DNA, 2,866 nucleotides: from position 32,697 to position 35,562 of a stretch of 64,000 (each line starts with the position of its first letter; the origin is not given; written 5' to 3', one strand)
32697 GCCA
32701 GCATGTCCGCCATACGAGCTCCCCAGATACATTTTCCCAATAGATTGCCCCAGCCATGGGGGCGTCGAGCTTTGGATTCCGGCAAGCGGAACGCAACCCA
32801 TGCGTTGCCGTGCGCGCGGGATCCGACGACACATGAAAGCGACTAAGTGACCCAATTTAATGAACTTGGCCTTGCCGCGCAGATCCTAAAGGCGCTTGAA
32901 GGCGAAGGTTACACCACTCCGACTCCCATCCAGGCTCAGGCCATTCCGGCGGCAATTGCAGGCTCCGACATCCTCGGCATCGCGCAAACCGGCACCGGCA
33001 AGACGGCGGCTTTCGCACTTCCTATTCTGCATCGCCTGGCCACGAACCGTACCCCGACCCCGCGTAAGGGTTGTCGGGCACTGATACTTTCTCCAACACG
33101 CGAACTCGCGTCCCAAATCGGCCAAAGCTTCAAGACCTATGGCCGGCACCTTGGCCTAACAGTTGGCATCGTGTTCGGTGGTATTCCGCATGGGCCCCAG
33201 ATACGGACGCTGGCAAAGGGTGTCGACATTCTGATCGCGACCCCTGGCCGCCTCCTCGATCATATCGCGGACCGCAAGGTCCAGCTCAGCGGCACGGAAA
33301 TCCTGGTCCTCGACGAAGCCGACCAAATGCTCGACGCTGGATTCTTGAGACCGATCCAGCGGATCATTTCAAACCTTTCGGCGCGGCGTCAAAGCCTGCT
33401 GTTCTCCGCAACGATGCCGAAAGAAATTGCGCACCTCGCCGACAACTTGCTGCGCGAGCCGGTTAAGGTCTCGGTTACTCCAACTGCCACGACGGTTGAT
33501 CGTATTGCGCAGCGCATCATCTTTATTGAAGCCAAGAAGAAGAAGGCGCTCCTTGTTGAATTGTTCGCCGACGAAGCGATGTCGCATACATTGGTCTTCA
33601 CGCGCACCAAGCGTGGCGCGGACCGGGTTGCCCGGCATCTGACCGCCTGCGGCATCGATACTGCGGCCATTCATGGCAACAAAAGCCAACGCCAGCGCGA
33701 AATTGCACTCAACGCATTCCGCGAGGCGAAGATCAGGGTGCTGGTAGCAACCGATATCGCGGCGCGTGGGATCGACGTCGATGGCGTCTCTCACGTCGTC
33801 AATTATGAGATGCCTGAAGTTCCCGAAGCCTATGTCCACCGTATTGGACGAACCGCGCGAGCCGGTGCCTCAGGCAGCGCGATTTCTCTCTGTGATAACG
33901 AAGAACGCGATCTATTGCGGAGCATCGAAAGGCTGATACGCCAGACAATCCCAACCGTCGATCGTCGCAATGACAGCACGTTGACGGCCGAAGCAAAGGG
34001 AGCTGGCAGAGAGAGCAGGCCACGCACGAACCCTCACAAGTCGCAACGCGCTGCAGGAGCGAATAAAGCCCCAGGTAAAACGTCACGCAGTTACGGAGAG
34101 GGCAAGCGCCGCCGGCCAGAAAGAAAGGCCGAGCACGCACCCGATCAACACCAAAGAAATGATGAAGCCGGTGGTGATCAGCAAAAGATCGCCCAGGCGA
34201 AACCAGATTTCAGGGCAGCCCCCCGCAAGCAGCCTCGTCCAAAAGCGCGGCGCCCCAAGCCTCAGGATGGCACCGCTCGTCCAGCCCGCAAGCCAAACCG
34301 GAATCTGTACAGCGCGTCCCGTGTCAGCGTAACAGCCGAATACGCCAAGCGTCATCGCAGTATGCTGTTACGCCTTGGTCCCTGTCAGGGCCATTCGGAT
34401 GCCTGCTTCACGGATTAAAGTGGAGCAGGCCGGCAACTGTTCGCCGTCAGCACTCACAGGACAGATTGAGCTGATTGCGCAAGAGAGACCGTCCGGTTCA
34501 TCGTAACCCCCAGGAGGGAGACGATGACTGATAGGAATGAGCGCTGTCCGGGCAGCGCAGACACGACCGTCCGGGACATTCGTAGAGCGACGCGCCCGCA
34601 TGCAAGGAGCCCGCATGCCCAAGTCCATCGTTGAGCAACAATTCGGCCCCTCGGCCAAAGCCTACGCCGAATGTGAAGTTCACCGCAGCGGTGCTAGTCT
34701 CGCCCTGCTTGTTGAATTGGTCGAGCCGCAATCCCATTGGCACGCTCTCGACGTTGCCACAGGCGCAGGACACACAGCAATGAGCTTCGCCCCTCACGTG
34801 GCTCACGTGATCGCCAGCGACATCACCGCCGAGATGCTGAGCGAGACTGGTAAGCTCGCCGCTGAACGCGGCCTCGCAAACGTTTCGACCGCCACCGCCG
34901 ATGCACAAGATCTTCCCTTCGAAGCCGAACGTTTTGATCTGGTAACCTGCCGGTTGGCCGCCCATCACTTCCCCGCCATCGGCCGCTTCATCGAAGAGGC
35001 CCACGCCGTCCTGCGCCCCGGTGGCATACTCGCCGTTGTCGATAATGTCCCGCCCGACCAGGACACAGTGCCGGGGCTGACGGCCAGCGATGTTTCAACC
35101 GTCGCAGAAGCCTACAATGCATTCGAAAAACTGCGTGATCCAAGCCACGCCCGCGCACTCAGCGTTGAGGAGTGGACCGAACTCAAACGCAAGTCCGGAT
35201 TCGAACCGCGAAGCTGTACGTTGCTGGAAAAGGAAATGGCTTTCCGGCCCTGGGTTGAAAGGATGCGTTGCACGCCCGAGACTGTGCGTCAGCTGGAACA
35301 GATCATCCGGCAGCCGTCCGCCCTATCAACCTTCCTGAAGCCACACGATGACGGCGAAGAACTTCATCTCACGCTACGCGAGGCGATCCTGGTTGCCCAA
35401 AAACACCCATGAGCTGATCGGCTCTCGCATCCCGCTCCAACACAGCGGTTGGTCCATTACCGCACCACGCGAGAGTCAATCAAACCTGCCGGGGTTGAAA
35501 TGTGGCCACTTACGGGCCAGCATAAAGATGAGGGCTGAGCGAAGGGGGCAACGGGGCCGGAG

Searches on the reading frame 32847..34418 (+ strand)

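Call 50: search_protein_families(library=pfam, proteins=[window:32847-34418:+], max_evalue=0.00001)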
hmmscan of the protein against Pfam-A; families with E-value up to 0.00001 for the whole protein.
window:32847-34418:+ (523 aa): 2 families
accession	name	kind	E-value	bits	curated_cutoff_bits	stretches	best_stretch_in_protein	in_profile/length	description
PF00270.35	DEAD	-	2.1e-48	164.7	26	1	26-195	1-165/167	DEAD/DEAH box helicase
PF00271.37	Helicase_C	-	2.3e-30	105.5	23.5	1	232-340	2-110/110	Helicase conserved C-terminal domain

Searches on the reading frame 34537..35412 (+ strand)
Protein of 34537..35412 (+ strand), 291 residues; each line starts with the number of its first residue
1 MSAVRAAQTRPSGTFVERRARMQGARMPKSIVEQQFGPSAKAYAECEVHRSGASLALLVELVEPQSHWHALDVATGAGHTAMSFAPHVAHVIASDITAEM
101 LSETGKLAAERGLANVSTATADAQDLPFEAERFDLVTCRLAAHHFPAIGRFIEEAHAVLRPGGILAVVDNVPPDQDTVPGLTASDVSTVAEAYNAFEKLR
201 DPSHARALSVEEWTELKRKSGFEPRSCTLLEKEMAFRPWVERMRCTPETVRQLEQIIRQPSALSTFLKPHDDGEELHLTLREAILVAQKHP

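Call 50: search_protein_families(library=pfam, proteins=[window:34537-35412:+], max_evalue=0.00001)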
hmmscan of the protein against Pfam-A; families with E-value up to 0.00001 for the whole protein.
window:34537-35412:+ (291 aa): 6 families
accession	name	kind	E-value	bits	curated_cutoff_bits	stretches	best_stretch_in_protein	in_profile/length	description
PF08241.18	Methyltransf_11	-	3e-21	76.3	21.2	1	71-166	1-94/95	Methyltransferase domain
PF13649.12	Methyltransf_25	-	5.6e-21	75.5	27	1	71-163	2-97/97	Methyltransferase domain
PF13847.12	Methyltransf_31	-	3.1e-18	66.3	27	1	67-179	4-119/145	Methyltransferase domain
PF01209.24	Ubie_methyltran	-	4.7e-14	52.7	20.1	1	63-170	44-154/233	ubiE/COQ5 methyltransferase family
PF08242.18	Methyltransf_12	-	2.4e-13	51.1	30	1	71-165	1-98/98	Methyltransferase domain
PF13489.12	Methyltransf_23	-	3.1e-12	47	27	1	67-224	23-161/164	Methyltransferase domain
